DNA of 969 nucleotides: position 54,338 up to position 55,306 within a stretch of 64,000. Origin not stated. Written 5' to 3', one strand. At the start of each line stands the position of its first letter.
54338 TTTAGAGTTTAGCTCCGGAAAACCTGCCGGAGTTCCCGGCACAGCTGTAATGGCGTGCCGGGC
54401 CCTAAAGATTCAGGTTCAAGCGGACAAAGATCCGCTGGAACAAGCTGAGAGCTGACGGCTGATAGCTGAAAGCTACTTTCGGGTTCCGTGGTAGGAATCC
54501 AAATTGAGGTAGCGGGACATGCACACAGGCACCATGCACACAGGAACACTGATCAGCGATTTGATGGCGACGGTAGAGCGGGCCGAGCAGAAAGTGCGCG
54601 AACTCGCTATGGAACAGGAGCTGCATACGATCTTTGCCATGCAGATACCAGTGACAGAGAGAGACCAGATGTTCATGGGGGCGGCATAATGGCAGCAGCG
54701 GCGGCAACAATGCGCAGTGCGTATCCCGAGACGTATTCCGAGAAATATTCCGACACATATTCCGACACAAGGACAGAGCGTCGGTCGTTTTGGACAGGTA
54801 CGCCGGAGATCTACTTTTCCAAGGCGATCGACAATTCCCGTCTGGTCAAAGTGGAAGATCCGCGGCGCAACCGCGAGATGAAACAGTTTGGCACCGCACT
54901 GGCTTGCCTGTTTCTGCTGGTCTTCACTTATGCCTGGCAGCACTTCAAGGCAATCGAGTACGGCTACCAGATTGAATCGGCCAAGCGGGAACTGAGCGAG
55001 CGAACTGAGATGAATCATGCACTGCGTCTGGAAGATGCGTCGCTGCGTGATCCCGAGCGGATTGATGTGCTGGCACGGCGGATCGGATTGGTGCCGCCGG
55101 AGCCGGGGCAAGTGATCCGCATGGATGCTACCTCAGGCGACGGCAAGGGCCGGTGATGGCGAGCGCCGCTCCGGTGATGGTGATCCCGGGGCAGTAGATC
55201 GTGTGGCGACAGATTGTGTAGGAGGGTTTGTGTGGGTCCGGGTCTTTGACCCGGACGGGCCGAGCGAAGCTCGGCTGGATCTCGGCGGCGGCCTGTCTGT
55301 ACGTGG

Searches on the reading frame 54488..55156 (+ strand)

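Call 52: search_protein_families(library=pfam, max_evalue=0.001, proteins=[window:54488-55156:+])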
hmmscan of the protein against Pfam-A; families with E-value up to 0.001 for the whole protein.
window:54488-55156:+ (222 aa): 1 family
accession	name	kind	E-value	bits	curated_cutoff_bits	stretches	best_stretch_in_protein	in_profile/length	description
PF04977.20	DivIC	-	0.00053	20.2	28.9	1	138-204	2-70/80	Septum formation initiator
